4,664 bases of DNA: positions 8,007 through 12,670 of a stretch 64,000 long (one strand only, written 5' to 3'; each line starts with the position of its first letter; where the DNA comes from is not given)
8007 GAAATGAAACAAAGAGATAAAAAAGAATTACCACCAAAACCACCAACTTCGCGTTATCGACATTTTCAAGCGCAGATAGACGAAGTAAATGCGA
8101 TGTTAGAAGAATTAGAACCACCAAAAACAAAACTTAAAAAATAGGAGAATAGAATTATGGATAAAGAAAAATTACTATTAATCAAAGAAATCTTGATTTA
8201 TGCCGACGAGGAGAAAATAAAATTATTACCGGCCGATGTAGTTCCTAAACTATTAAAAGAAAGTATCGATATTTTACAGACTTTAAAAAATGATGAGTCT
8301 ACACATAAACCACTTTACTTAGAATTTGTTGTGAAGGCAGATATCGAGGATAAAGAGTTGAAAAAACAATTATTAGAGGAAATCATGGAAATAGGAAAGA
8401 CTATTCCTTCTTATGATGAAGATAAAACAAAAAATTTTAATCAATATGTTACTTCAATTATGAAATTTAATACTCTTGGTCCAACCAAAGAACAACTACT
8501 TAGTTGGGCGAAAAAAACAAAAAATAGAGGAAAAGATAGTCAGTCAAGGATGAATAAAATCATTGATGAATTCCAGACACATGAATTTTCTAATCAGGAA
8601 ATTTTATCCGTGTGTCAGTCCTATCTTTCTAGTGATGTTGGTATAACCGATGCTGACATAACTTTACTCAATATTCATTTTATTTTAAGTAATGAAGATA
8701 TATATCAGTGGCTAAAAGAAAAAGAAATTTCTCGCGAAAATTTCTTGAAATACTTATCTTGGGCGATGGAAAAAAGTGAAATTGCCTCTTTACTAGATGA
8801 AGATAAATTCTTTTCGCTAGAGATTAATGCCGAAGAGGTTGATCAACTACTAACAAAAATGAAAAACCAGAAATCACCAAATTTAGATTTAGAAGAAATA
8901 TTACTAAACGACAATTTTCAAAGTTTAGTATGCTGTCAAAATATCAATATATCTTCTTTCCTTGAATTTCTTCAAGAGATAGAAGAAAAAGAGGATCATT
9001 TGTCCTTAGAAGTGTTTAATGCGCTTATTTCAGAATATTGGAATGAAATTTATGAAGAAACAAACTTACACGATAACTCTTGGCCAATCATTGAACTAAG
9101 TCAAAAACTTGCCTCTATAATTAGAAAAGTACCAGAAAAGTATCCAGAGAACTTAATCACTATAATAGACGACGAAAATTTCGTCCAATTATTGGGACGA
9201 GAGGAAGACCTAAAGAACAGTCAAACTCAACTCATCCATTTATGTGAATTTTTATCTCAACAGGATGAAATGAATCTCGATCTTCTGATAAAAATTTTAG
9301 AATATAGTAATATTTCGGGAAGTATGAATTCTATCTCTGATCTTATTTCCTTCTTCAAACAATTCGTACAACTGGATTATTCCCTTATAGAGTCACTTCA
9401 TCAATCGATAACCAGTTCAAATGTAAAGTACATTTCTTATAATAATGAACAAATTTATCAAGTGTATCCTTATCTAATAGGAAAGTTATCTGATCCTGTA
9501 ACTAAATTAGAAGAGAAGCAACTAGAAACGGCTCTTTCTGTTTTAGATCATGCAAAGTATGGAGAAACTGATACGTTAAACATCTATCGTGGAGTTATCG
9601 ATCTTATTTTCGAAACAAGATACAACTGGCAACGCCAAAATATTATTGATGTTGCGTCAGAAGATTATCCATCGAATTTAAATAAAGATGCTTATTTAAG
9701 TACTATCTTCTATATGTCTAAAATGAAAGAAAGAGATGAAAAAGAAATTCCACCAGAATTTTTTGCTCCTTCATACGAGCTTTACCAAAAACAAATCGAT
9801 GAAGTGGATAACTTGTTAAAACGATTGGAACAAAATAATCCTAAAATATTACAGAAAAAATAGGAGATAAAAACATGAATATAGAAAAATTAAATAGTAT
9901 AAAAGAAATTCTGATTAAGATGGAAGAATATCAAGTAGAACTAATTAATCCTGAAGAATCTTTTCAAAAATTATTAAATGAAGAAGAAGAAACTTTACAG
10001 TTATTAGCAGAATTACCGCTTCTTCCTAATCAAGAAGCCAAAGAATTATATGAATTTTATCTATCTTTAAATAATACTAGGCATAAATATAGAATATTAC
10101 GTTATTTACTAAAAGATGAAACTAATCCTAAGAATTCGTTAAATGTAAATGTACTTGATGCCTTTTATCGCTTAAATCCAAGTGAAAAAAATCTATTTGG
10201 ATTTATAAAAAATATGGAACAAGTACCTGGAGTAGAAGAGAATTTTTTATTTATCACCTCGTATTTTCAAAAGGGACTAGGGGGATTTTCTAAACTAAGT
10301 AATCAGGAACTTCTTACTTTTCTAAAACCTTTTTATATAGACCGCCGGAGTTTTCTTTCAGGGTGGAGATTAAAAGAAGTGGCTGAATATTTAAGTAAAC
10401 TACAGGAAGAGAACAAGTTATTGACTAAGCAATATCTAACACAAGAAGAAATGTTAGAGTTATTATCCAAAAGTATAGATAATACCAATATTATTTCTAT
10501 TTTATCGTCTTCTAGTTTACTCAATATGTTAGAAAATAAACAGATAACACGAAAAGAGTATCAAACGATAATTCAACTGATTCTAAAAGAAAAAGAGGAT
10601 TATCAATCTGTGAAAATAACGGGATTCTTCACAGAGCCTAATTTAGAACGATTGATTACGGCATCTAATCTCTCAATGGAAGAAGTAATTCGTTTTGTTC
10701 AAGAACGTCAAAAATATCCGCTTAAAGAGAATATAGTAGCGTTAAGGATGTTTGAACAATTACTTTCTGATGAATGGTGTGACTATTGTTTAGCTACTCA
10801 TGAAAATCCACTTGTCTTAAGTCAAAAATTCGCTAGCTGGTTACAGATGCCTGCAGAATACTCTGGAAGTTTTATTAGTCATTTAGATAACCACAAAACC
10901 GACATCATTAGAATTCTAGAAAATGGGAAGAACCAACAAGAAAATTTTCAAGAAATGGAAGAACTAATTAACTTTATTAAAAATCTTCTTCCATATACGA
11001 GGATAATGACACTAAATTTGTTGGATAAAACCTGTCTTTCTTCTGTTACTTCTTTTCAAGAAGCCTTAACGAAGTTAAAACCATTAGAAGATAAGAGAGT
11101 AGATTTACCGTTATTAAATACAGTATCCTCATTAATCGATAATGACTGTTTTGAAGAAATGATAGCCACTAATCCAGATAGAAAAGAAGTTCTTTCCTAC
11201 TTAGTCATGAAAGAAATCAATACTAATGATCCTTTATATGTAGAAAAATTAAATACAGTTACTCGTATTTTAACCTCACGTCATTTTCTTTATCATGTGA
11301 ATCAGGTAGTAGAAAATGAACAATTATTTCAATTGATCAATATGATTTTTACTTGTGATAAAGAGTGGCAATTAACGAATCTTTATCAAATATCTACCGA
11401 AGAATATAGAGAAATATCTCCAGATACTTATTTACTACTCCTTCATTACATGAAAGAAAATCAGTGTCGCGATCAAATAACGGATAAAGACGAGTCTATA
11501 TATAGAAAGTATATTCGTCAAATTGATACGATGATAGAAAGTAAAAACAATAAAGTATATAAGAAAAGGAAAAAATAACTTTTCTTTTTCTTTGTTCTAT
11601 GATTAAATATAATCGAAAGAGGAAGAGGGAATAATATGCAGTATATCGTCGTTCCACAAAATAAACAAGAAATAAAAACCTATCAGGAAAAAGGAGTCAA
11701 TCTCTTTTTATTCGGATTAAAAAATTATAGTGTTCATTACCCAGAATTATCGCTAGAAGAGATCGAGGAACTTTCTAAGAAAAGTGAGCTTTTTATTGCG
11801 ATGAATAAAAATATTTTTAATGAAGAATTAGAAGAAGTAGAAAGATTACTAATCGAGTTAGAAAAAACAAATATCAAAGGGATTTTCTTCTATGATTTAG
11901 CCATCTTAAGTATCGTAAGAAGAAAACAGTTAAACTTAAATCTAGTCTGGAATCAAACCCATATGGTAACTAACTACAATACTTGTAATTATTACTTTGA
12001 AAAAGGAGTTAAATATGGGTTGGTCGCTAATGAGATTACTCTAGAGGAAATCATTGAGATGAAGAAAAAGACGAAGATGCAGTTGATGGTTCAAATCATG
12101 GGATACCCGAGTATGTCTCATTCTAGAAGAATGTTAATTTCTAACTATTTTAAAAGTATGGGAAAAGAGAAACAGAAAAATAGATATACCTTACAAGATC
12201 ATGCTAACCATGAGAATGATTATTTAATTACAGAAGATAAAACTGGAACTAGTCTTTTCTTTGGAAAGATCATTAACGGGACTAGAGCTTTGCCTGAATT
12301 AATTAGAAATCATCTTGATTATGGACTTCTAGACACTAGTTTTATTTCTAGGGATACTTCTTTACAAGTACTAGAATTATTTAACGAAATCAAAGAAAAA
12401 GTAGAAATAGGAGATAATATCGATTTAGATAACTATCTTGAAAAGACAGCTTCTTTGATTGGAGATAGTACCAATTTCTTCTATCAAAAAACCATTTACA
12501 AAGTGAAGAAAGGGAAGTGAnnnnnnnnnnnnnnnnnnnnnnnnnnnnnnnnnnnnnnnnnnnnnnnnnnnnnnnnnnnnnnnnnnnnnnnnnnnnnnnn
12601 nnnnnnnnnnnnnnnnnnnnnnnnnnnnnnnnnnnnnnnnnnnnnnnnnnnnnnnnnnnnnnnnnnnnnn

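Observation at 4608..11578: Four tandem, highly diverged ~550-570 aa paralogs inserted into the conserved trmR / trhP1-trhP2 tRNA-modification locus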

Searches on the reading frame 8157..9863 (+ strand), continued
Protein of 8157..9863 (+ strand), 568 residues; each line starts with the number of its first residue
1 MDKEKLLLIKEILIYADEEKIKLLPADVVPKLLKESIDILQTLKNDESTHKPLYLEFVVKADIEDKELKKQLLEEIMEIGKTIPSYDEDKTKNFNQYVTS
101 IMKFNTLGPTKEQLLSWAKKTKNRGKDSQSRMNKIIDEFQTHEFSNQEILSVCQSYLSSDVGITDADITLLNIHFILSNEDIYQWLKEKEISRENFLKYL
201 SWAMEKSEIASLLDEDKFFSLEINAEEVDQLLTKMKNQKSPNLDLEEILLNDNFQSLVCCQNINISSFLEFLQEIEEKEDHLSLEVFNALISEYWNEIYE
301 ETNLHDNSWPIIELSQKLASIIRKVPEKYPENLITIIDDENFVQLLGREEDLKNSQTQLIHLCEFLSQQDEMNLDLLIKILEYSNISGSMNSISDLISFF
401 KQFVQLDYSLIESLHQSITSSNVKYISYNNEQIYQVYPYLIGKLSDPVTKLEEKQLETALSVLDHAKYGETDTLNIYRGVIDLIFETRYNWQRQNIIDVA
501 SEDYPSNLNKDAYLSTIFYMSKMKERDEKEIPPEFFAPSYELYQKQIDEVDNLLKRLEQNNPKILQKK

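Call 50: search_protein_families(library=phrogs, alignment_id=A2, max_evalue=1)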
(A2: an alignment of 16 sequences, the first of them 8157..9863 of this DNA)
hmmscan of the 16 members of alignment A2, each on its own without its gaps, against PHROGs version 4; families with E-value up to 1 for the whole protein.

A. member 1, window:8157-9863:+ (568 aa): 1 family
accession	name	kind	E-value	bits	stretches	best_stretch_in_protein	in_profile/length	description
phrog_36260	-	tail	0.11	13.7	1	389-436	16-61/96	tail fiber protein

B. families by the number of members that match (of 16 scanned): 32 families (the first 25 are shown)
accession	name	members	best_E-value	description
phrog_2718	-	3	0.0014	-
phrog_23870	-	2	0.01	-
phrog_7179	-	2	0.05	-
phrog_30384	-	1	0.0017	-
phrog_22093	-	1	0.0021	-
phrog_35107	-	1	0.0028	-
phrog_169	-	1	0.011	tail completion or Neck1 protein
phrog_28166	-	1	0.021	-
phrog_9580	-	1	0.042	-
phrog_236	-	1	0.042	nucleotide kinase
phrog_15385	-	1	0.043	-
phrog_34118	-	1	0.044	-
phrog_2435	-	1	0.054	-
phrog_19738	-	1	0.083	-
phrog_3677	-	1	0.087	protease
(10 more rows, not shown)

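Call 54: fold_search(model_id=the predicted structure, library=viral)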
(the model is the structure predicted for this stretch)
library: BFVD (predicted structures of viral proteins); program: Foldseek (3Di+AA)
matches with E <= 10: 194; with E <= 0.001: 1
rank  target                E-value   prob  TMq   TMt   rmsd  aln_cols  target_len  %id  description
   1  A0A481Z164            6.8e-04  0.93  0.16  0.15  37.3       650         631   12  Uncharacterized protein [Mimivirus LCMiAC02]
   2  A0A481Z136            9.0e-03  0.63  0.14  0.11  27.0       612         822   14  Uncharacterized protein [Mimivirus LCMiAC01]
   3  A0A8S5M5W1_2          9.8e-03  0.63  0.17  0.12  31.8       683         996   10  Tail tape measure (Fragment) [Siphoviridae sp. ctQyg71]
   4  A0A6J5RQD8            1.1e-01  0.16  0.13  0.11  31.7       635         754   11  Phage tail tape measure protein domain-containing protein [uncultured Caudovirales phage]
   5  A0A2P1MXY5            1.4e-01  0.25  0.18  0.09  35.1       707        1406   12  Tail length tape-measure protein [Staphylococcus phage phiSA_BS1]
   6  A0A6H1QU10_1          1.4e-01  0.08  0.09  0.05  45.2       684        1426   12  Viral A-type inclusion protein [Ostreococcus mediterraneus virus 2]
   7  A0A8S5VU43            1.7e-01  0.15  0.15  0.10  27.7       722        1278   11  Uncharacterized protein [Ackermannviridae sp.]
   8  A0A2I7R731            2.0e-01  0.13  0.11  0.13  29.0       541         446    9  (no name in the UniProt tables at hand)
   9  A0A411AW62            2.0e-01  0.13  0.11  0.12  34.8       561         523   11  Tape measure protein [Pantoea phage vB_PagM_LIET2]
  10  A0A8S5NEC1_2          2.0e-01  0.10  0.09  0.07  23.5       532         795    8  Tail tape measure [Siphoviridae sp. ctHEr2]
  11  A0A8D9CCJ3            2.2e-01  0.44  0.27  0.19  35.0       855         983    9  Uncharacterized protein [uncultured marine phage]
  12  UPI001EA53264         2.4e-01  0.16  0.15  0.12  36.2       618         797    9  (no name look-up for this kind of identifier)
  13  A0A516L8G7            2.5e-01  0.12  0.14  0.12  37.8       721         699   11  (no name in the UniProt tables at hand)
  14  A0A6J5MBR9            2.8e-01  0.09  0.11  0.08  34.5       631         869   12  Caudovirus, tape measure, N-terminal [uncultured Caudovirales phage]
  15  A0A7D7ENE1            3.3e-01  0.12  0.11  0.13  31.2       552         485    9  (no name in the UniProt tables at hand)
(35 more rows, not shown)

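Call 80: find_related_loci(query=A1, collection=viral_contigs, flank=5000)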
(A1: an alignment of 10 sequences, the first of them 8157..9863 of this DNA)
Query A1 (568 aa) in viral_contigs; peptide patterns used: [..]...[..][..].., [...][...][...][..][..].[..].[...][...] (x = any residue, [..] = any of these).
338 stretches matched a pattern, but none encodes a relative of the query by tblastn (E <= 1e-3).

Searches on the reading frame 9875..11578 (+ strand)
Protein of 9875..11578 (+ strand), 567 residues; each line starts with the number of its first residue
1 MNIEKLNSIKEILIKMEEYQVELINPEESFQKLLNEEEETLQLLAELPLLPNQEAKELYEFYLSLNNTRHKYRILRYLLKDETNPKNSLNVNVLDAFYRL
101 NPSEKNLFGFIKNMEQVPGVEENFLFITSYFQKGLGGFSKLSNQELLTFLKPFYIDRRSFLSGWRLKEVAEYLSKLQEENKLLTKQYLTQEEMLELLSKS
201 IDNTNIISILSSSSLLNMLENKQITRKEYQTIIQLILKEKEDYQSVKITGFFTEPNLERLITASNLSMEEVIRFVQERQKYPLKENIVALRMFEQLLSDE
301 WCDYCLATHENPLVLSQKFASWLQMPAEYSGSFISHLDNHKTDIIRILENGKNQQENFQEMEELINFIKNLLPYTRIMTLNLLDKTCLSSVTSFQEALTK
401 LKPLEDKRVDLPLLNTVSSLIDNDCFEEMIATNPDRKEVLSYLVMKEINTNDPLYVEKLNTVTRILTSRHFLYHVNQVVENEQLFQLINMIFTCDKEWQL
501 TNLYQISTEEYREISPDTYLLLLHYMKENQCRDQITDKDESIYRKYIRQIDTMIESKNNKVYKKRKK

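Call 4: search_protein_families(library=pfam, proteins=[window:9875-11578:+], max_evalue=1)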
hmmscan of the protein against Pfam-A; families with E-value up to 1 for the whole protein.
window:9875-11578:+ (567 aa): 2 families
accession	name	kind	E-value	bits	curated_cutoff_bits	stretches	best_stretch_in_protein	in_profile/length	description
PF12612.13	TFCD_C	-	0.025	14.9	22.4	1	404-448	135-179/187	Tubulin folding cofactor D C terminal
PF23582.1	WH_RGF3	-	0.21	12.1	27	1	163-231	20-87/105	RGF3 winged helix domain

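Call 5: search_protein_families(library=ncbifam, proteins=[window:9875-11578:+], max_evalue=1)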
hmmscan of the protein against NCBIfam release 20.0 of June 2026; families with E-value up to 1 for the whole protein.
window:9875-11578:+ (567 aa): 0 families

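Call 70: predict_structure(alignment_id=A4)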
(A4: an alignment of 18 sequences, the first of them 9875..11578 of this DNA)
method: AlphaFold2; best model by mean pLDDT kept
length: 567 residues; sequences in the alignment: 18
mean_pLDDT: 79.6   pTM: 0.63
mean pLDDT of the five models: 79.6, 78.7, 78.1, 77.9, 76.4
residues with pLDDT >= 90: 74; 70-90: 399; 50-70: 75; < 50: 19
segments of 3 or more residues with pLDDT < 50: 529-542, 564-567
pLDDT, mean of each block of 10 residues (from residue 1): 84 79 78 87 77 73 79 77 58 86 87 73 87 83 86 69 80 83 90 89 86 92 92 85 66 90 85 85 69 88 90 89 70 77 87 83 88 79 72 86 74 83 83 81 79 88 87 71 87 87 78 71 67 37 68 75 48
secondary structure, 60 per line:
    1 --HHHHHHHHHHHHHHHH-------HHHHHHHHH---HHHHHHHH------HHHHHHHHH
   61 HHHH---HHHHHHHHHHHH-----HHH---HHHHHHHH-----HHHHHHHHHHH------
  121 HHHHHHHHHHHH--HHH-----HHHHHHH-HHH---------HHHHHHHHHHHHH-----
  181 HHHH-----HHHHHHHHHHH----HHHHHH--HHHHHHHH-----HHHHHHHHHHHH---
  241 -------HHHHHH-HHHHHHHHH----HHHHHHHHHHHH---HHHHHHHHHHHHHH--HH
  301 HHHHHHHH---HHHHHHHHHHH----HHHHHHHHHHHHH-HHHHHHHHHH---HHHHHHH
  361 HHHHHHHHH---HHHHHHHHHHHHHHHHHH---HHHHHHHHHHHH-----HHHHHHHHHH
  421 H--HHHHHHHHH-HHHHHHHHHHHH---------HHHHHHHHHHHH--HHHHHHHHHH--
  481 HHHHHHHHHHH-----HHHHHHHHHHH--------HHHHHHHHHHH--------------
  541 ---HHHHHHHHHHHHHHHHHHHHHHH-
elements in order: H3-18 H26-34 H38-45 H52-64 H68-79 H91-98 H104-114 H121-132 H143-149 H163-175 H181-184 H190-200 H205-210 H213-220 H226-237 H248-253 H255-263 H268-279 H283-296 H299-308 H312-322 H327-339 H341-350 H354-369 H373-390 H394-405 H411-421 H424-432 H434-445 H455-466 H469-478 H481-491 H497-507 H516-526 H544-566

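Call 73: fold_search(model_id=the predicted structure, library=pdb)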
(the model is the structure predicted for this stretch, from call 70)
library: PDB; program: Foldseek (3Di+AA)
matches with E <= 10: 49; with E <= 0.001: 0
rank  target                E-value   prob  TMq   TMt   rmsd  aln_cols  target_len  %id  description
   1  4osv_B                2.1e-03  0.93  0.14  0.15  23.1       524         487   11  Crystal structure of the S505M mutant of TAL effector dHax3 (released 2014-05-28)
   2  8ugc_A                3.2e-02  0.28  0.09  0.12  22.7       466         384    9  FD15: Flat repeat helix-turn-helix-turn protein (released 2023-12-27)
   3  8eoz                  1.3e+00  0.38  0.18  0.34  11.6       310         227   15  Precisely patterned nanofibers made from extendable protein multiplexes (released 2023-08-16)
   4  7upp_B                1.5e+00  0.35  0.20  0.31  14.2       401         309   12  Crystal structure of designed heterotrimeric assembly DHT03_2arm_A21/B21/C long (released 2022-12-14)
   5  9g3y_N                1.6e+00  0.06  0.13  0.12  25.8       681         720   13  Structure of the Native CMG-decorated gamma-Tubulin Ring Complex from Pig Brain (released 2024-10-02)
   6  9qvn_M                2.0e+00  0.05  0.12  0.11  24.3       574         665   11  Cryo-EM reconstruction of the NEDD1 anchor protein bound to the gamma-tubulin ring complex (released 2025-05-21)
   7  9hv0                  2.0e+00  0.05  0.11  0.07  25.2       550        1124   11  CryoEM map of the large glutamate dehydrogenase composed of 180 kDa subunits from Mycobacterium smegmatis obtained in th (released 2026-01-14)
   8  7upp_A                2.4e+00  0.33  0.22  0.34  17.1       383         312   13  Crystal structure of designed heterotrimeric assembly DHT03_2arm_A21/B21/C long (released 2022-12-14)
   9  5ori                  2.5e+00  0.04  0.13  0.13  23.3       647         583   12  Structure of caprine serum albumin in orthorhombic crystal system (released 2017-11-08)
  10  6zl1_B                2.6e+00  0.04  0.11  0.12  22.6       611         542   10  Crystal structure of human serum albumin in complex with the MCL-1 neutralizing Alphabody CMPX-383B (released 2021-04-28)
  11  4tsf_E                3.5e+00  0.18  0.10  0.11  13.8       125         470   13  The Pathway of Binding of the Intrinsically Disordered Mitochondrial Inhibitor Protein to F1-ATPase (released 2014-08-06)
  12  7udl_A                3.5e+00  0.04  0.10  0.15  20.1       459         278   12  Crystal structure of designed helical repeat protein RPB_PLP1_R6 bound to PLPx6 peptide (released 2023-03-22)
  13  7a1d_A                3.5e+00  0.04  0.12  0.09  24.7       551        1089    9  Cryo-EM map of the large glutamate dehydrogenase composed of 180 kDa subunits from Mycobacterium smegmatis (open confo (released 2021-06-09)
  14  7rmy                  3.5e+00  0.03  0.10  0.13  19.6       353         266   14  De Novo designed tunable protein pockets, D_3-337 (released 2022-08-03)
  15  8eov                  3.7e+00  0.54  0.17  0.50   5.9       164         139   13  Precisely patterned nanofibers made from extendable protein multiplexes (released 2023-08-16)
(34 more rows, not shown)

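Call 81: find_encoding_contigs(protein=window:9875-11578:+, flank=10000, max_places=10)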
Protein window:9875-11578:+ (567 aa): 7 contigs read that carry it; 1 place shown.
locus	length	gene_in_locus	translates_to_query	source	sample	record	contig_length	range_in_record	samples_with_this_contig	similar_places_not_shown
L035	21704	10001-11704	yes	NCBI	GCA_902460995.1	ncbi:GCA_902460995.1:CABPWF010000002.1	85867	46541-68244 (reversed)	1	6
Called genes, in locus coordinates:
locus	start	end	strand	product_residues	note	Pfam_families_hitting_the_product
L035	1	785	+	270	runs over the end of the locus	PF00849:PseudoU_synth_2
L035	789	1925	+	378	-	PF01694:Rhomboid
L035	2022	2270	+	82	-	PF06135:IreB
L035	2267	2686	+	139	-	PF03652:RuvX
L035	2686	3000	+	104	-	PF06949:DUF1292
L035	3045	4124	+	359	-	PF02618:YceG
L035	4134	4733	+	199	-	PF01135:PCMT (weak), PF01596:Methyltransf_3, PF12847:Methyltransf_18 (faint), PF05175:MTS, PF02527:GidB (weak), PF02390:Methyltransf_4 (weak), PF13578:Methyltransf_24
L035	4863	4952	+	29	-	-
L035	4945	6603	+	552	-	-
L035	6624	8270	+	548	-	-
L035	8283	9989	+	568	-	-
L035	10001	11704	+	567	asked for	-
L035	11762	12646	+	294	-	PF01136:Peptidase_U32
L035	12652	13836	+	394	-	PF01136:Peptidase_U32, PF16325:Peptidase_U32_C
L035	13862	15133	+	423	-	-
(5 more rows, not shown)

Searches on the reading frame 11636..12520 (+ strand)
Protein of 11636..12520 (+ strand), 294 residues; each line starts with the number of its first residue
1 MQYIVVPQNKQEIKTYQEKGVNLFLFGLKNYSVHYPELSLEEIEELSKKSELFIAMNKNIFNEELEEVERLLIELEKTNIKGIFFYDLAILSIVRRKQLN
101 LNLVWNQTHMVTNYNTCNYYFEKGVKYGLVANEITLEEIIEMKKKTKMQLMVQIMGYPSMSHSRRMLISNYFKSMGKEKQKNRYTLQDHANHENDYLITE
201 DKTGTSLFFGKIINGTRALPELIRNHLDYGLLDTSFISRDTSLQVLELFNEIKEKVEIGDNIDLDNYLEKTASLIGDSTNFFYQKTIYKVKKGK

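Call 4: search_protein_families(library=pfam, proteins=[window:11636-12520:+], max_evalue=1)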
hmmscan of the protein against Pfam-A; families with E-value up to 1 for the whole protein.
window:11636-12520:+ (294 aa): 1 family
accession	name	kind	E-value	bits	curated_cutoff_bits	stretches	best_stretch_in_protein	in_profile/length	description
PF01136.24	Peptidase_U32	-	3e-27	95.9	22.4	1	65-282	1-227/233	Peptidase family U32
